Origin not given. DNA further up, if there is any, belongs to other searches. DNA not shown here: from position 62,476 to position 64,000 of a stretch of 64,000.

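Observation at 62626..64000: DndD/SMC-like P-loop ATPase with long coiled coil running off the window: possible defence or DNA-modification system component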

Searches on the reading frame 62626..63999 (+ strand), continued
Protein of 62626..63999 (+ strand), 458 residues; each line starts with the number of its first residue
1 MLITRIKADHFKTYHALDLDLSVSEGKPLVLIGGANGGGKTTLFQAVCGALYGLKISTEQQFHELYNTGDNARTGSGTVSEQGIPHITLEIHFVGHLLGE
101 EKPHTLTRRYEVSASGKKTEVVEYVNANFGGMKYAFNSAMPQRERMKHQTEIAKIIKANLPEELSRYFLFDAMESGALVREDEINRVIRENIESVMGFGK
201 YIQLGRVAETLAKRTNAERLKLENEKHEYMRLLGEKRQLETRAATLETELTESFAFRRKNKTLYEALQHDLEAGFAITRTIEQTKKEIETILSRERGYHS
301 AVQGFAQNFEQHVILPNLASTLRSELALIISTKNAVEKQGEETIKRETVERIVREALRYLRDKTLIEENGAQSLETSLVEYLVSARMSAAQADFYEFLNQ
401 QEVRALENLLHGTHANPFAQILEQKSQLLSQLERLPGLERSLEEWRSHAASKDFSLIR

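Call 81: search_protein_families(library=pfam, proteins=[L007:8600-9766:+, L002:2712-3317:+], max_evalue=1)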
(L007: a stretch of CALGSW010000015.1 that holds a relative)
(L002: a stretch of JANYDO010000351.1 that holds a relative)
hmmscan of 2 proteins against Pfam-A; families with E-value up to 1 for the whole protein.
L007:8600-9766:+ (389 aa): 1 family
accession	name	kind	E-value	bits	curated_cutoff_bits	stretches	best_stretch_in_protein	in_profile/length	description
PF06092.17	DUF943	-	0.067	13.2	25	1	262-305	41-88/151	Enterobacterial putative membrane protein (DUF943)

L002:2712-3317:+ (202 aa): 1 family
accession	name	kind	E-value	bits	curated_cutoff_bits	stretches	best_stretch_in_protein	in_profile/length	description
PF05685.18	Uma2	-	4.3e-34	117.9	27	1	29-198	2-172/172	Putative restriction endonuclease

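Call 82: find_encoding_contigs(protein=P0124, flank=7000, max_places=1)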
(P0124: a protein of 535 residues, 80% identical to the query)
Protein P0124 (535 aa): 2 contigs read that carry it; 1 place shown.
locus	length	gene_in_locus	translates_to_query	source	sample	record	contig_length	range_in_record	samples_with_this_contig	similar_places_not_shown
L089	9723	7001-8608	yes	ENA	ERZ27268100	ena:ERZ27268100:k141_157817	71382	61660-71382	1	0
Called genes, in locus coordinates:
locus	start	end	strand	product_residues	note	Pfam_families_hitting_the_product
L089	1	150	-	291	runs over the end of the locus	PF11138:DUF2911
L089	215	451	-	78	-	PF07366:SnoaL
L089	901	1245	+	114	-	-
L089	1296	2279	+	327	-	PF17761:DUF1016_N, PF06250:YhcG_C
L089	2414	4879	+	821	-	-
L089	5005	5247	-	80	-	-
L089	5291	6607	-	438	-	PF00128:Alpha-amylase, PF02806:Alpha-amylase_C (weak), PF16657:Malt_amylase_C, PF23915:SusG_C (weak)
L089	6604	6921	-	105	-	-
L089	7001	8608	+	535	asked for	PF13401:AAA_22 (faint), PF01580:FtsK_SpoIIIE (weak), PF01935:DUF87, PF10412:TrwB_AAD_bind (faint)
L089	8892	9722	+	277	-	?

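Call 83: find_encoding_contigs(protein=P0126, flank=7000, max_places=1)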
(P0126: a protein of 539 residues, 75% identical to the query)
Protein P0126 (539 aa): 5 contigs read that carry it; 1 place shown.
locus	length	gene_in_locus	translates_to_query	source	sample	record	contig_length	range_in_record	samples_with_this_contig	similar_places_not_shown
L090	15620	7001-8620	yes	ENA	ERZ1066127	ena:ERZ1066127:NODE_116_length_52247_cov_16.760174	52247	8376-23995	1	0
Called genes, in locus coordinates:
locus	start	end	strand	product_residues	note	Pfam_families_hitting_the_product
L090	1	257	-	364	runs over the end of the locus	PF07642:BBP2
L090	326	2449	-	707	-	PF00122:E1-E2_ATPase, PF00702:Hydrolase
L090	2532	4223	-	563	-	PF03814:KdpA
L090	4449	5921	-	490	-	PF01425:Amidase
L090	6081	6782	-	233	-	PF00753:Lactamase_B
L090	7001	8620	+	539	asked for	PF01580:FtsK_SpoIIIE (weak), PF01935:DUF87, PF10412:TrwB_AAD_bind (weak), PF13401:AAA_22 (faint)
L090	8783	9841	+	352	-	-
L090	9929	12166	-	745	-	-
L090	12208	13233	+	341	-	PF16119:DUF4835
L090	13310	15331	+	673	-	PF13424:TPR_12 (weak), PF17874:TPR_MalT (faint), PF00515:TPR_1 (faint), PF07719:TPR_2 (faint), PF13374:TPR_10 (faint), PF13424:TPR_12, PF13424:TPR_12, PF00211:Guanylate_cyc, +2 more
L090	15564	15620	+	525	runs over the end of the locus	PF00512:HisKA, PF02518:HATPase_c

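Call 84: find_encoding_contigs(protein=P0128, flank=7000, max_places=1)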
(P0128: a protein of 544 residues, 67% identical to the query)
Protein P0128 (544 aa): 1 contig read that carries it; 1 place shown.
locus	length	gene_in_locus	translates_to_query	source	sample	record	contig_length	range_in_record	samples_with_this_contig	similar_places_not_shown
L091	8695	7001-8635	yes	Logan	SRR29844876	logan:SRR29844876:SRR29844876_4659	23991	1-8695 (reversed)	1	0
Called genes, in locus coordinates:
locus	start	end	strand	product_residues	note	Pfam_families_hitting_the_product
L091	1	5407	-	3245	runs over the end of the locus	PF00560:LRR_1 (faint), PF13927:Ig_3 (faint), PF13855:LRR_8 (faint), PF23598:LRR_14 (faint), PF12799:LRR_4 (weak), PF18962:Por_Secre_tail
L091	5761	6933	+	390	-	PF07786:HGSNAT_cat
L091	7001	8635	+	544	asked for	PF01580:FtsK_SpoIIIE (weak), PF01935:DUF87, PF10412:TrwB_AAD_bind (weak)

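Call 85: find_encoding_contigs(protein=P0010, flank=7000, max_places=1)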
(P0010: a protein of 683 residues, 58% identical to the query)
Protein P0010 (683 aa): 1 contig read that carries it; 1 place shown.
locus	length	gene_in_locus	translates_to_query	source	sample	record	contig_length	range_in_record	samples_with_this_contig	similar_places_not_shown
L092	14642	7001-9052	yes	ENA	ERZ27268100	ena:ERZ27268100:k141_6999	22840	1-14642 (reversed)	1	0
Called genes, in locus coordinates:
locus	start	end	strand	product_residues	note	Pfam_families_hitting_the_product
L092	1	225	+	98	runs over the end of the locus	-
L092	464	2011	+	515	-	PF00171:Aldedh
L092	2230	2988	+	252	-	PF02826:2-Hacid_dh_C (weak), PF02153:PDH_N, PF26213:TYRAAT1_C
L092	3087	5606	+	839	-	PF25852:DUF6242_C (faint), PF13088:BNR_2 (faint), PF15902:Sortilin-Vps10 (faint), PF18962:Por_Secre_tail (weak)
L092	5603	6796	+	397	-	PF01566:Nramp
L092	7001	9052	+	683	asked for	PF02463:SMC_N (faint), PF13476:AAA_23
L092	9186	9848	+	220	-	PF14014:DUF4230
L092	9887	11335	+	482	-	PF00331:Glyco_hydro_10, PF18962:Por_Secre_tail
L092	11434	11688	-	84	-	-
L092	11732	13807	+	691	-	PF13424:TPR_12 (weak), PF00512:HisKA, PF02518:HATPase_c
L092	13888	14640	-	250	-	?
